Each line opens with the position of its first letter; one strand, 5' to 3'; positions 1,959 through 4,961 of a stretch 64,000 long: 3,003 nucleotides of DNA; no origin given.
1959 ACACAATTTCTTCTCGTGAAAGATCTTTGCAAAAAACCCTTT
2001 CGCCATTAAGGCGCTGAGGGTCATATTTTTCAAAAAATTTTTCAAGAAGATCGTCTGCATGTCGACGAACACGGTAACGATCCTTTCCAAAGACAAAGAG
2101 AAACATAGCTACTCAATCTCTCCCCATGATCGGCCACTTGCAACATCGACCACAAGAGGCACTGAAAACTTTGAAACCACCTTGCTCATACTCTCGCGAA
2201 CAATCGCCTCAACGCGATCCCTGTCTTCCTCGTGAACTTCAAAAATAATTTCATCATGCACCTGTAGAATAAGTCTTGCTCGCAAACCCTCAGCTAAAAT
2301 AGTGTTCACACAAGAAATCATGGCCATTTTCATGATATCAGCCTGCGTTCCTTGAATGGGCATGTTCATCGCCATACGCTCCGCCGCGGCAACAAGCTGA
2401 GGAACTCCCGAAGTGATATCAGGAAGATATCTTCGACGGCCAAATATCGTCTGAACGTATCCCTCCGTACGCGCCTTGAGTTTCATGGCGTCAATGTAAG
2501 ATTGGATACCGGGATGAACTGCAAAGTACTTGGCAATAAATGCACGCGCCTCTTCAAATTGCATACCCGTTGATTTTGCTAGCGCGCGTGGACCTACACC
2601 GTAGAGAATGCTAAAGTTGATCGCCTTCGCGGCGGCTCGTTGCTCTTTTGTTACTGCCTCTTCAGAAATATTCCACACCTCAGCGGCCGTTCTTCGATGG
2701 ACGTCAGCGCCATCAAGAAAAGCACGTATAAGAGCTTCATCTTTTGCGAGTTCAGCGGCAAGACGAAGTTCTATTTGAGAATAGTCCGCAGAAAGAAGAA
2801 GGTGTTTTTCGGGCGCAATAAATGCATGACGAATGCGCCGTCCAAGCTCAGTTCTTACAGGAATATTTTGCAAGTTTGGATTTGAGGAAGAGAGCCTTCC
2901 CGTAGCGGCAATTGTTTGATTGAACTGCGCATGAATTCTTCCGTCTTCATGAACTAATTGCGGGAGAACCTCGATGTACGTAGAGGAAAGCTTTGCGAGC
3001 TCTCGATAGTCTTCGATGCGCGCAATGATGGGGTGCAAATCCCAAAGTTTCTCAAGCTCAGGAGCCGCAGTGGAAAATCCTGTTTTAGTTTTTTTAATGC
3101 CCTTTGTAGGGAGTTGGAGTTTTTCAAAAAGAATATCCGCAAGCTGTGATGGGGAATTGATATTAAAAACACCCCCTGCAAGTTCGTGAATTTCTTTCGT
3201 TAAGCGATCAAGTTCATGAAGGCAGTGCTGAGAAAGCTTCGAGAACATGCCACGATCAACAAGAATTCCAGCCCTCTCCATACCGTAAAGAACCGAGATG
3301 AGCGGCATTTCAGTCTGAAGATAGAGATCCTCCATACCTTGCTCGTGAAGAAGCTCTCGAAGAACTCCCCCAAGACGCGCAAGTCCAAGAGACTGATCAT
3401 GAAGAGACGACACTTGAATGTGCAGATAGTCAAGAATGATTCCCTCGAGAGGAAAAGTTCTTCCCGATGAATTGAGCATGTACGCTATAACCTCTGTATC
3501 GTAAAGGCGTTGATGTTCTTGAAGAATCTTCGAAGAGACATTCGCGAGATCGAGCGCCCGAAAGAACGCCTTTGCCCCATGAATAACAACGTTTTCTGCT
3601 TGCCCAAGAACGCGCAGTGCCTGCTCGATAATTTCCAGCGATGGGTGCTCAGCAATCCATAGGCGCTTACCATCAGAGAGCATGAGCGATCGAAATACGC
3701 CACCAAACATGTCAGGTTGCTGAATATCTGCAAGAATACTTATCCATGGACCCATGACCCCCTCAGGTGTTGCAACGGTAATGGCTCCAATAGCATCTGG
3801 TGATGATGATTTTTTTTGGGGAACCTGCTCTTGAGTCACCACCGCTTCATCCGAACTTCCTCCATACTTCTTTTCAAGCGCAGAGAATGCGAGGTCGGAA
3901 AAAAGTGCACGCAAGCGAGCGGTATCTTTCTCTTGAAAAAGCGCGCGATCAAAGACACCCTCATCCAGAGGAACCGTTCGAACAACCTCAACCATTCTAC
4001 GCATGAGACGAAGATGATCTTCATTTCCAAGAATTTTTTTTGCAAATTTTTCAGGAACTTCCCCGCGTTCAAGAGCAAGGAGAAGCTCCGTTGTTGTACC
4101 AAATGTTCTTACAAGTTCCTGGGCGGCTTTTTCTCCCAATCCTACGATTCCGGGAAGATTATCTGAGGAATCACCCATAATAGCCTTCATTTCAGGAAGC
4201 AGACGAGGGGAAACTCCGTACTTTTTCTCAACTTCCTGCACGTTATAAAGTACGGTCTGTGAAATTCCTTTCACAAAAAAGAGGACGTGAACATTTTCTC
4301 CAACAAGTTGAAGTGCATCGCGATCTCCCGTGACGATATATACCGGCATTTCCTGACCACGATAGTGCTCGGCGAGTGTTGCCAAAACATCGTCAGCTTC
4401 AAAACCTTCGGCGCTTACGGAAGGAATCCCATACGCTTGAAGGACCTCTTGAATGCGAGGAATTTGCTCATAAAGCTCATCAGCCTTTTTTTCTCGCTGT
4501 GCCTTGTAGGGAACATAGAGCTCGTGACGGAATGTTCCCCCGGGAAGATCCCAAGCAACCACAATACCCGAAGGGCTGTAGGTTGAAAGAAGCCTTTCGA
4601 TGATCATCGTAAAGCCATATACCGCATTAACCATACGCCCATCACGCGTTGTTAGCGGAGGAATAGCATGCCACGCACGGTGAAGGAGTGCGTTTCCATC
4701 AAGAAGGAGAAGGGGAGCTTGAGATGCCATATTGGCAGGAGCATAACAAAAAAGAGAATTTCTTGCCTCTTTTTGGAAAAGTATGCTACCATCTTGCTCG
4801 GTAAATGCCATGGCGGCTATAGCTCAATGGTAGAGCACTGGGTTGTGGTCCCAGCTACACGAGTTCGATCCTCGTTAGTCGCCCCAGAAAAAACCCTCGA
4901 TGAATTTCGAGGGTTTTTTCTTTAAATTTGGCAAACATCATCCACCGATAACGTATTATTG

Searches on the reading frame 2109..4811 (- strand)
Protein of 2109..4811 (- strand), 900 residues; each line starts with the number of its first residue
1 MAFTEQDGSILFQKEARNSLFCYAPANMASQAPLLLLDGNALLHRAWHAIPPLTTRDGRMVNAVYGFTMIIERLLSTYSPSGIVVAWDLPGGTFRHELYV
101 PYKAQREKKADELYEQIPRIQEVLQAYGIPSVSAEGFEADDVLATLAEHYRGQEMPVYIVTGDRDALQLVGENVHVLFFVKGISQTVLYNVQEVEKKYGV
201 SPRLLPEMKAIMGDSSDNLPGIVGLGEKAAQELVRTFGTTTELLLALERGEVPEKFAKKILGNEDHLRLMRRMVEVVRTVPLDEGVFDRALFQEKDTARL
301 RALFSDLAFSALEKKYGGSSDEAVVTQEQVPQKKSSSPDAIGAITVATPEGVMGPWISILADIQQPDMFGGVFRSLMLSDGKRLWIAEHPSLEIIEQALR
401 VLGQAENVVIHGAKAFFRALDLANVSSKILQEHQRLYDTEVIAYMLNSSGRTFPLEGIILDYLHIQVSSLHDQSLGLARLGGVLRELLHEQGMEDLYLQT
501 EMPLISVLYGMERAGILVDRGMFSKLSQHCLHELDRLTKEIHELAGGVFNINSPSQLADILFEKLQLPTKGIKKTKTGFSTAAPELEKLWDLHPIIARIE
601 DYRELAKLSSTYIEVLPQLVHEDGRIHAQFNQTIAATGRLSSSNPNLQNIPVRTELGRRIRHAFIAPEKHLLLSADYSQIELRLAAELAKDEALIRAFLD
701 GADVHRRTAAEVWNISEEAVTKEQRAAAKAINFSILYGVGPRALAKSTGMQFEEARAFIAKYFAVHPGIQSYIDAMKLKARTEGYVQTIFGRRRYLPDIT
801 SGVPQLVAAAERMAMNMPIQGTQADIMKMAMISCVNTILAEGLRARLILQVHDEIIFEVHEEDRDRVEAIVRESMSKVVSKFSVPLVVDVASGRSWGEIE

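Call 10: search_protein_families(library=pfam, proteins=[window:2109-4811:-], max_evalue=0.001)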
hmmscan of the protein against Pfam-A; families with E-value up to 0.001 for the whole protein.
window:2109-4811:- (900 aa): 3 families
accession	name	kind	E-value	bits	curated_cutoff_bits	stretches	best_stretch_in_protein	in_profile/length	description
PF00476.26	DNA_pol_A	-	3.5e-149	497.3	34.3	1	523-898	4-381/381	DNA polymerase family A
PF02739.22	5_3_exonuc_N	-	1.5e-53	181.3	34.3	1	34-199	2-164/164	5'-3' exonuclease, N-terminal resolvase-like domain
PF01367.25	5_3_exonuc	-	1.4e-18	67.6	40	1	200-286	1-86/97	5'-3' exonuclease, C-terminal SAM fold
